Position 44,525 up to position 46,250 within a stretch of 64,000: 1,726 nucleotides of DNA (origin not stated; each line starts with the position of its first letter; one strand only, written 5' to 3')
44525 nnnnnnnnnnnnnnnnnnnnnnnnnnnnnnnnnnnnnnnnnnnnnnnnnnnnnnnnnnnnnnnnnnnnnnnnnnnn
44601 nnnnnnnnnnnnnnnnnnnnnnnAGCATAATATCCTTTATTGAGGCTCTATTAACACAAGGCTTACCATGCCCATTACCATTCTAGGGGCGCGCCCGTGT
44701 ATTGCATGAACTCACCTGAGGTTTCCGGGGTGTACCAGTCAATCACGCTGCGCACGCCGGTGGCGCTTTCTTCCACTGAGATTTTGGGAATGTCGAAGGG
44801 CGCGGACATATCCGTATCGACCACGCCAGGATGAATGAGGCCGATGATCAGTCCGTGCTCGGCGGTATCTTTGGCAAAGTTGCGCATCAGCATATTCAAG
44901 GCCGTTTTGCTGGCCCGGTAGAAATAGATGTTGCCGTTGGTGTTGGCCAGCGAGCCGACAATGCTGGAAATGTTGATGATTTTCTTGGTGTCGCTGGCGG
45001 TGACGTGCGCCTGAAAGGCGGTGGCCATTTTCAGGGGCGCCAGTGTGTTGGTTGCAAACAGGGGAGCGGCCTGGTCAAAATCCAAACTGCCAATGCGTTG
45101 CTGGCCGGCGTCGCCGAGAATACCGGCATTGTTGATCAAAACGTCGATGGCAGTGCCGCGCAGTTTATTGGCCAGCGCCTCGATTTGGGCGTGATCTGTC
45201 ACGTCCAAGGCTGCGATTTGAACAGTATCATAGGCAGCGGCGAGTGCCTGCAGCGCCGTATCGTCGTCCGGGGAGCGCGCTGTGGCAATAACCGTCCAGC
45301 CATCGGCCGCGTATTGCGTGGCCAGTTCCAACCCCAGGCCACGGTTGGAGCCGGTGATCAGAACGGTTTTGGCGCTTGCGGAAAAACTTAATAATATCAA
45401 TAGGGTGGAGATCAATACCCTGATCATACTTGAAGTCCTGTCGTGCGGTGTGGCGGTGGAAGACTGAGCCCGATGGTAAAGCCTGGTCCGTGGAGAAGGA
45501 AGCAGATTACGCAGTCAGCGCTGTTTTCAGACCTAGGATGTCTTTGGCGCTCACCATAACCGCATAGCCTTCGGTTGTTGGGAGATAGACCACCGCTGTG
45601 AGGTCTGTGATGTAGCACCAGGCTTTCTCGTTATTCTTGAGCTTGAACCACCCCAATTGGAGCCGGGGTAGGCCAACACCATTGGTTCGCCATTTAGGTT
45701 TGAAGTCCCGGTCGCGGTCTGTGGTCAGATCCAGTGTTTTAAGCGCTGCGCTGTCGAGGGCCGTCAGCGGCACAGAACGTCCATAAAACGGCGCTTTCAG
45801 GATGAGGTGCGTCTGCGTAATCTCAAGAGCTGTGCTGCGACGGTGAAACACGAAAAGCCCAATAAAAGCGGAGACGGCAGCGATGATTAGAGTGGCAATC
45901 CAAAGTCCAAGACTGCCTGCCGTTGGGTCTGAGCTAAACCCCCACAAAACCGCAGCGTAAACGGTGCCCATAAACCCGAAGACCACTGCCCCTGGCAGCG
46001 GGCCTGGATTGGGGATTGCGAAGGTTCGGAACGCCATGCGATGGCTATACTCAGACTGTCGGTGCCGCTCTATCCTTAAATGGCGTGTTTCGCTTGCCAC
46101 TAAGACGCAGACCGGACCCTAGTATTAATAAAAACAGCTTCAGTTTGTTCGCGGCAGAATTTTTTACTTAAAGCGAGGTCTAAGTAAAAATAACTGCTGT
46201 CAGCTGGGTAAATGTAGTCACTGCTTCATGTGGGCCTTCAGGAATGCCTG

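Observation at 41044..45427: Array of five tandem, diverged C-factor (CsgA)/sniffer-type SDR paralogues that all carry Sec signal peptides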

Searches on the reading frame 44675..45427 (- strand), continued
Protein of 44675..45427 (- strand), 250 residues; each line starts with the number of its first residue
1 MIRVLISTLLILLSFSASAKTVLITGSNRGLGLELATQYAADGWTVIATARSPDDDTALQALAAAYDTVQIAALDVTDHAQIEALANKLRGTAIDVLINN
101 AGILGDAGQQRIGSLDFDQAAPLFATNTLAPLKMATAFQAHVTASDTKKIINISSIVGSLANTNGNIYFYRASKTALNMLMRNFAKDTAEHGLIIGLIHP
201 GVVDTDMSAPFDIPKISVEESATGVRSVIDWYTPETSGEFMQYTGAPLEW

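Call 37: list_cluster_members(proteins=[P0123, P0126, P0128, P0150, P0160, P0186, P0144, P0182, P0034, P0102])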
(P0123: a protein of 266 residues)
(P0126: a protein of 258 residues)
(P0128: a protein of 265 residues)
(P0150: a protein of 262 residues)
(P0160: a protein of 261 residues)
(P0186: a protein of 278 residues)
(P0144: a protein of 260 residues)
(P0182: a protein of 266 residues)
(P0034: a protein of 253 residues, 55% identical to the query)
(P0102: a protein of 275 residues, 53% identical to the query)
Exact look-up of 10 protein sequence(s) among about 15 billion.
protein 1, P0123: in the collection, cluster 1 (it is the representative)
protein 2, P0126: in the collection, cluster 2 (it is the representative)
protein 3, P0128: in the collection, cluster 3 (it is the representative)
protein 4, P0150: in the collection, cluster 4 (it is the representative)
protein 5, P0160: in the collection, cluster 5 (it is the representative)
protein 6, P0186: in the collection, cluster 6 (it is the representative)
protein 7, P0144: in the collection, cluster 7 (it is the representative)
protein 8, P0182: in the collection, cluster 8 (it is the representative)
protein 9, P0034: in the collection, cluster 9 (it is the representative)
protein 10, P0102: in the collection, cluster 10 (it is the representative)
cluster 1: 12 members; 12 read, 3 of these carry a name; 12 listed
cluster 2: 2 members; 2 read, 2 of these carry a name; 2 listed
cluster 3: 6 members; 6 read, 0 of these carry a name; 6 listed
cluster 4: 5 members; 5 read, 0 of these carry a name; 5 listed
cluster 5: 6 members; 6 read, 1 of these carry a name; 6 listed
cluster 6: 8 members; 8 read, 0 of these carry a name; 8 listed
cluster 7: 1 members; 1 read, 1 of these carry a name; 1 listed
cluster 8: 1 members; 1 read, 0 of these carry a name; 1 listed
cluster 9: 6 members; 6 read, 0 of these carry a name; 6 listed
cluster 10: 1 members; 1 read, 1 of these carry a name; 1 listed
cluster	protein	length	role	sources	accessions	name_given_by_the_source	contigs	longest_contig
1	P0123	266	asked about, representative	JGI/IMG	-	NAD(P)-dependent dehydrogenase (short-subunit alcohol dehydrogenase family)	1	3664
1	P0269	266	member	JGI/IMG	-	NAD(P)-dependent dehydrogenase (short-subunit alcohol dehydrogenase family)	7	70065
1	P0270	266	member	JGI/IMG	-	NAD(P)-dependent dehydrogenase (short-subunit alcohol dehydrogenase family)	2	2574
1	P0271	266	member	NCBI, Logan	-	-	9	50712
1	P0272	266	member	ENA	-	-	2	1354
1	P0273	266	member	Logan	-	-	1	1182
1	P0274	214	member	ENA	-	-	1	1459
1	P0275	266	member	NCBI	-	-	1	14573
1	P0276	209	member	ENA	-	-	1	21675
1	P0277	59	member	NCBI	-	-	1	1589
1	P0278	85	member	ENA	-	-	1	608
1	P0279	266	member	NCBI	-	-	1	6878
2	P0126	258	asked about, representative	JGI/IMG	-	NAD(P)-dependent dehydrogenase (short-subunit alcohol dehydrogenase family)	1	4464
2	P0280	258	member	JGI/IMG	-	NAD(P)-dependent dehydrogenase (short-subunit alcohol dehydrogenase family)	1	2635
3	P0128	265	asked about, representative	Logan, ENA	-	-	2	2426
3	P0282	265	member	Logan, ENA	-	-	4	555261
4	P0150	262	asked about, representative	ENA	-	-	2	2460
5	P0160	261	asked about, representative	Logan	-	-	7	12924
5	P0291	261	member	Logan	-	-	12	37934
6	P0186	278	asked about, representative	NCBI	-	-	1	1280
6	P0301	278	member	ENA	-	-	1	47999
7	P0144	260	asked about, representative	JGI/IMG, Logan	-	NAD(P)-dependent dehydrogenase (short-subunit alcohol dehydrogenase family)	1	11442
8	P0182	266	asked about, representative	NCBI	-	-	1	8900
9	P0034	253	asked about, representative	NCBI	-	-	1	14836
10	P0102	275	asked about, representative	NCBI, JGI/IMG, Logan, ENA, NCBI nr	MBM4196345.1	MAG: SDR family oxidoreductase [Gammaproteobacteria bacterium] | SDR family oxidoreductase [Gammaproteobacteria bacterium]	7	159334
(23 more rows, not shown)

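Call 39: find_encoding_contigs(protein=P0102, flank=7000, max_places=1)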
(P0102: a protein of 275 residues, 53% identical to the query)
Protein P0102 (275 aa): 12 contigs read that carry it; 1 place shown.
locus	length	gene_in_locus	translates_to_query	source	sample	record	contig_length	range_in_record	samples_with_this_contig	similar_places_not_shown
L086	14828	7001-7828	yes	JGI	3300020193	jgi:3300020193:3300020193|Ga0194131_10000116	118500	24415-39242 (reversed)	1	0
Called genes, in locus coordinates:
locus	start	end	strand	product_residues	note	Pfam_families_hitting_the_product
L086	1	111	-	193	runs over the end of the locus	PF13432:TPR_16 (weak), PF14559:TPR_19 (weak)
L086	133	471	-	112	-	-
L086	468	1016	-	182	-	PF02245:Pur_DNA_glyco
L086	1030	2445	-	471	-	PF00370:FGGY_N, PF02782:FGGY_C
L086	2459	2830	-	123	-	PF07386:DUF1499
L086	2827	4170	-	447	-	PF02133:Transp_cyt_pur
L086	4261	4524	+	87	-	-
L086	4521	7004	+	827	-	PF00270:DEAD, PF00271:Helicase_C, PF24473:CON_HrpB, PF08482:HrpB_C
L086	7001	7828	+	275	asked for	PF00106:adh_short, PF08659:KR, PF13561:adh_short_C2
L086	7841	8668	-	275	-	PF06966:DUF1295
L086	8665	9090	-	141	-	-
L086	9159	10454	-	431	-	PF01266:DAO, PF01494:FAD_binding_3 (faint), PF13450:NAD_binding_8 (weak)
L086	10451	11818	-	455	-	PF00202:Aminotran_3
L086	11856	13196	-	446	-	PF00120:Gln-synt_C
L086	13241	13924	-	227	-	PF00117:GATase, PF07722:Peptidase_C26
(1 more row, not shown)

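Call 40: find_encoding_contigs(protein=P0282, flank=7000, max_places=1)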
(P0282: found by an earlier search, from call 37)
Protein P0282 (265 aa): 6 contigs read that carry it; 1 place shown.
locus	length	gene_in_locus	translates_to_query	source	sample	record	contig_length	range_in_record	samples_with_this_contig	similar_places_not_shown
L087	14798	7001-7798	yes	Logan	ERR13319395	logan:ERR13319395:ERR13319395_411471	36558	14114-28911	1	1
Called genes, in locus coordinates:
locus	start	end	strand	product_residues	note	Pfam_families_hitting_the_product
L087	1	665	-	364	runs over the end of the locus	PF00389:2-Hacid_dh (weak), PF02826:2-Hacid_dh_C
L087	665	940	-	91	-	-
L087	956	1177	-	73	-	-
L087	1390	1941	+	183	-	PF00857:Isochorismatase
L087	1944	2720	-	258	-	PF05050:Methyltransf_21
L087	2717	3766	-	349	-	-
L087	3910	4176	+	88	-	-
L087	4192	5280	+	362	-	PF15902:Sortilin-Vps10 (faint), PF02012:BNR (faint)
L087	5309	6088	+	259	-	PF00106:adh_short, PF08659:KR, PF13561:adh_short_C2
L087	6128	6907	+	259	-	PF00106:adh_short, PF08659:KR, PF13561:adh_short_C2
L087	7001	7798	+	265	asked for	PF00106:adh_short, PF08659:KR, PF13561:adh_short_C2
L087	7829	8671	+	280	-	PF00106:adh_short, PF08659:KR, PF13561:adh_short_C2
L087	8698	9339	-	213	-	PF01625:PMSR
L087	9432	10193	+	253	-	PF01066:CDP-OH_P_transf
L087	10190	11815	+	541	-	-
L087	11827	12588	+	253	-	PF02633:Creatininase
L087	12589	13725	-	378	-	PF00925:GTP_cyclohydro2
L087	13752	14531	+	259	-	PF01872:RibD_C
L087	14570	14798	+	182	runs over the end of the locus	PF01292:Ni_hydr_CYTB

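Call 41: find_encoding_contigs(protein=P0291, flank=7000, max_places=1)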
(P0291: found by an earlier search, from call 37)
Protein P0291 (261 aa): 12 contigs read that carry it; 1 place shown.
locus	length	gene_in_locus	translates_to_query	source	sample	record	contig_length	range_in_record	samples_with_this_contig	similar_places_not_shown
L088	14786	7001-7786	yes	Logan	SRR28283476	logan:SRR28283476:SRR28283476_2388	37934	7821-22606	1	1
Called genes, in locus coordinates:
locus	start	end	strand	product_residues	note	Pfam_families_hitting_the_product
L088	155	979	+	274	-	PF00392:GntR, PF07729:FCD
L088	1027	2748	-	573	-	PF00474:SSF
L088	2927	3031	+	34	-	-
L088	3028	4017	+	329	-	-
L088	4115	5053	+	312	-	PF01408:GFO_IDH_MocA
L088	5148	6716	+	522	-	PF22848:ASD1_dom, PF06964:Alpha-L-AF_C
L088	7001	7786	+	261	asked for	PF00106:adh_short, PF04321:RmlD_sub_bind (weak), PF08659:KR, PF01370:Epimerase (weak), PF13561:adh_short_C2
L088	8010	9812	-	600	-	PF00920:ILVD_EDD_N, PF24877:ILV_EDD_C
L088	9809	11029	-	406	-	PF01263:Aldose_epim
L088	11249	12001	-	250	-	PF00300:His_Phos_1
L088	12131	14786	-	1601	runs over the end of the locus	PF21075:GDH_ACT1, PF21073:GDH_HM1, PF21076:GDH_ACT2, PF21079:GDH_HM2, PF21077:GDH_ACT3, PF21078:GDH_HM3, PF05088:Bac_GDH_CD, PF21074:GDH_C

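Call 42: find_encoding_contigs(protein=P0301, flank=7000, max_places=1)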
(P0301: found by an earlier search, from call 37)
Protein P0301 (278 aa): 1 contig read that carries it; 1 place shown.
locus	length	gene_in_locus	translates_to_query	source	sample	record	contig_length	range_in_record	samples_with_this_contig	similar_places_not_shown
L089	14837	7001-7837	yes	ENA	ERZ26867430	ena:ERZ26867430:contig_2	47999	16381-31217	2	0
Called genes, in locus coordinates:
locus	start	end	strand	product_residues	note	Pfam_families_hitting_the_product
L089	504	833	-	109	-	-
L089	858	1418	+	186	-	-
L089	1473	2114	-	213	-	-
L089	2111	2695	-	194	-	-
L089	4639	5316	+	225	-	PF00106:adh_short, PF13561:adh_short_C2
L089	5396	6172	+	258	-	PF00106:adh_short, PF08659:KR, PF13561:adh_short_C2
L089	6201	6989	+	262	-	PF00106:adh_short, PF01370:Epimerase (weak), PF08659:KR, PF13561:adh_short_C2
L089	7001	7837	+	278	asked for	PF00106:adh_short, PF01370:Epimerase (weak), PF08659:KR, PF13561:adh_short_C2, PF00106:adh_short (weak)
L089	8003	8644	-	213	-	PF01625:PMSR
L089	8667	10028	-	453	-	PF02321:OEP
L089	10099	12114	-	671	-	PF00005:ABC_tran, PF02463:SMC_N (faint), PF12704:MacB_PCD, PF02687:FtsX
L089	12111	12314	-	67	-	-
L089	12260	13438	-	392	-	PF25917:BSH_RND, PF25973:BSH_CzcB (weak), PF25876:HH_MFP_RND, PF25944:Beta-barrel_RND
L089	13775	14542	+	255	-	PF01066:CDP-OH_P_transf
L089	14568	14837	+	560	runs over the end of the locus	PF00884:Sulfatase (weak)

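Call 54: predict_structure(alignment_id=A3)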
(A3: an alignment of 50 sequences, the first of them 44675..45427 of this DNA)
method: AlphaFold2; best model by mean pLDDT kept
length: 250 residues; sequences in the alignment: 50
mean_pLDDT: 94.6   pTM: 0.90
mean pLDDT of the five models: 94.6, 94.6, 93.6, 92.9, 91.7
residues with pLDDT >= 90: 211; 70-90: 35; 50-70: 4; < 50: 0
segments of 3 or more residues with pLDDT < 50: none
pLDDT, mean of each block of 10 residues (from residue 1): 80 74 98 99 98 97 98 98 98 98 94 93 98 99 98 92 86 96 98 98 90 94 98 98 94
secondary structure, 60 per line:
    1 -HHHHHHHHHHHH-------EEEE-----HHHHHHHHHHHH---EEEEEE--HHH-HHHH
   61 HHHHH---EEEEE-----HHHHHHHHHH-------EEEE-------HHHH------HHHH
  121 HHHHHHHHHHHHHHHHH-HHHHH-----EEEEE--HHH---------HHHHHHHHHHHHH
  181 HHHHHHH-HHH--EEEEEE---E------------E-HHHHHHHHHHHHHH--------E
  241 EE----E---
elements in order: H2-13 E21-24 H30-41 E45-50 H57-65 E69-73 H79-88 E96-99 H107-110 H117-137 H139-143 E149-153 H168-187 E194-199 H218-231 E240-242

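Call 59: fold_search(model_id=the predicted structure, library=pdb)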
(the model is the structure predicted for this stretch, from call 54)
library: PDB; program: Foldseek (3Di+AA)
matches with E <= 10: 2000; with E <= 0.001: 1976
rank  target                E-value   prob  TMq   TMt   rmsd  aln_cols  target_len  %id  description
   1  7xwk_C                1.4e-22  1.00  0.82  0.92   2.0       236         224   31  structure of patulin-detoxifying enzyme Y155F with NADPH and substrate (released 2022-10-26)
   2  7xwh_A                3.0e-22  1.00  0.82  0.92   1.9       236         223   31  structure of patulin-detoxifying enzyme with NADP+ (released 2022-10-26)
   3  7xwj_A                3.4e-22  1.00  0.82  0.91   2.1       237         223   31  structure of patulin-detoxifying enzyme Y155F with NADPH (released 2022-10-26)
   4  3wxb_B                7.5e-22  1.00  0.85  0.84   2.3       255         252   34  Crystal structure of NADPH bound carbonyl reductase from chicken fatty liver (released 2015-07-29)
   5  7xwi_A                1.0e-21  1.00  0.82  0.92   2.0       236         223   32  structure of patulin-detoxifying enzyme with NADPH (released 2022-10-26)
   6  7xwl_A                1.1e-21  1.00  0.81  0.91   2.1       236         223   30  structure of patulin-detoxifying enzyme Y155F/V187F with NADPH (released 2022-10-26)
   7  7xwh_C                1.5e-21  1.00  0.82  0.92   2.0       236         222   31  structure of patulin-detoxifying enzyme with NADP+ (released 2022-10-26)
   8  7xwh_D                1.6e-21  1.00  0.82  0.92   2.0       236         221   31  structure of patulin-detoxifying enzyme with NADP+ (released 2022-10-26)
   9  7xwl_B                1.8e-21  1.00  0.81  0.91   2.3       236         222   30  structure of patulin-detoxifying enzyme Y155F/V187F with NADPH (released 2022-10-26)
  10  7xwi_B                3.3e-21  1.00  0.82  0.91   2.1       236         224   32  structure of patulin-detoxifying enzyme with NADPH (released 2022-10-26)
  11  7xwj_C                3.3e-21  1.00  0.81  0.92   2.0       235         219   31  structure of patulin-detoxifying enzyme Y155F with NADPH (released 2022-10-26)
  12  7xwh_B                3.7e-21  1.00  0.81  0.91   2.1       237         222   30  structure of patulin-detoxifying enzyme with NADP+ (released 2022-10-26)
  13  5uzx_A                4.7e-21  1.00  0.84  0.91   2.0       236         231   36  Crystal Structure of Putative short-chain dehydrogenase/reductase from Burkholderia multivorans with bound NADP (released 2017-03-15)
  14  7xwj_D                5.0e-21  1.00  0.82  0.92   2.1       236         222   31  structure of patulin-detoxifying enzyme Y155F with NADPH (released 2022-10-26)
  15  7xwn_D                6.1e-21  1.00  0.82  0.91   2.1       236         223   30  structure of patulin-detoxifying enzyme Y155F/V187K with NADPH and substrate (released 2022-10-26)
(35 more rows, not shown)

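Call 61: search_dna_similar(query=window:44675-45427:-, collection=plasmids, mode=protein, max_rows=25, max_evalue=1e-30)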
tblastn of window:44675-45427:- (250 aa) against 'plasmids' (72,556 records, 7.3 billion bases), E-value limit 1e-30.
Records with a match: 76; places in all: 76; records where one place covers at least 80% of the query: 76.
Best place of each record, by identity: <60% 76.
By first word of the organism name: Sinorhizobium 51; Ensifer 9; Vibrio 5; Salinivibrio 4; Pseudoalteromonas 3; Photobacterium 2; Rhizobium 1; Neorhizobium 1.
By predicted mobility (MOB-suite, as given by PLSDB): mobilizable 45; non-mobilizable 26; conjugative 5.
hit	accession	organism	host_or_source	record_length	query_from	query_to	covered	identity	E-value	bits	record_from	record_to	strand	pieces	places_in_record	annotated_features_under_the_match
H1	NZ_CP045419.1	Pseudoalteromonas sp. THAF3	pure culture,Surface of a polyethylene ...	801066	22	250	92%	43.5%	1e-41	158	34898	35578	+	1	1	SDR family oxidoreductase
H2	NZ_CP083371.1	Ensifer canadensis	Melilotus albus,Cell Culture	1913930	20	250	92%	42.6%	2e-34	137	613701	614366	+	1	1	none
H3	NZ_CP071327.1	Photobacterium ganghwense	cell culture,Seashore sediment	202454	20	250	92%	42.2%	5e-41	156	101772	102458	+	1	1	SDR family oxidoreductase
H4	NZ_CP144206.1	Sinorhizobium chiapasense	mixed culture,rhizosphere soil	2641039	21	250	92%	42.3%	7e-37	144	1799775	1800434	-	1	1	none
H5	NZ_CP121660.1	Sinorhizobium terangae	Desmanthus virgatus,cell culture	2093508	21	250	92%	41.9%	2e-38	149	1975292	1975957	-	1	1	none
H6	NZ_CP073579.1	Photobacterium sp. GJ3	-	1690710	21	250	92%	40.3%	4e-39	150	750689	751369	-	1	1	record has no annotation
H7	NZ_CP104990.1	Rhizobium sp. CC-CFT758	cell culture,agricultural soil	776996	21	250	92%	40.3%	2e-37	145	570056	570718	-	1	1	SDR family oxidoreductase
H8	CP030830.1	Neorhizobium sp. NCHU2750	Rosa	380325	21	250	92%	40.3%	2e-36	143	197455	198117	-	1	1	dehydrogenase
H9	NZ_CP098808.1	Ensifer adhaerens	whole organism,soil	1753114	20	250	92%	40.0%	6e-38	147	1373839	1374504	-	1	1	none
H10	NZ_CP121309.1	Ensifer adhaerens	bacterial colony,soil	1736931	20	250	92%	40.0%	1e-37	146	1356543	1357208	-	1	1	none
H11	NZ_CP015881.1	Ensifer adhaerens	silty clay loam soil (pH 6.1)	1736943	20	250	92%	40.0%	1e-37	146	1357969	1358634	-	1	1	none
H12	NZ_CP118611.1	Ensifer adhaerens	Pure isolate,Rhizosphere of Cyperus ...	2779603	20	250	92%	40.0%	1e-34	138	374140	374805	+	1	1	none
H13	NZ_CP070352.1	Ensifer sp. PDNC004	cell culture,Plastic debris in ...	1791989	20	250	92%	39.6%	2e-37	146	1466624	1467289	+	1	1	none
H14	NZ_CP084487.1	Ensifer adhaerens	cellculture,soil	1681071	20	250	92%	39.6%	2e-37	145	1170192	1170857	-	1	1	none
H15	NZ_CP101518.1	Ensifer adhaerens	cell cuture,rhizosphere soil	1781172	20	250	92%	39.6%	2e-37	145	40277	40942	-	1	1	none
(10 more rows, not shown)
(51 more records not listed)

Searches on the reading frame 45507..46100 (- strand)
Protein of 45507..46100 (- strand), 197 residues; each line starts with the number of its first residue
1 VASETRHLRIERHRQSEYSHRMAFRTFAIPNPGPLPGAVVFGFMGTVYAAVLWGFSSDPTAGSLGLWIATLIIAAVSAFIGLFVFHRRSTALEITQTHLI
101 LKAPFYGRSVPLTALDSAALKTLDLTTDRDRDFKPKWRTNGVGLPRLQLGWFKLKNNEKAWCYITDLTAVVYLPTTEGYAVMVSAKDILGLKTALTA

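Call 49: search_protein_families(library=pfam, proteins=[window:45507-46100:-], max_evalue=0.00001)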
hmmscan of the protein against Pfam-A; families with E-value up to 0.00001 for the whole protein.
window:45507-46100:- (197 aa): 1 family
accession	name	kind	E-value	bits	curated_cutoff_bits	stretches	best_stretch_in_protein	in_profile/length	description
PF10882.14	bPH_5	-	1.6e-06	28.6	22.5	1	129-195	31-96/100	Bacterial PH domain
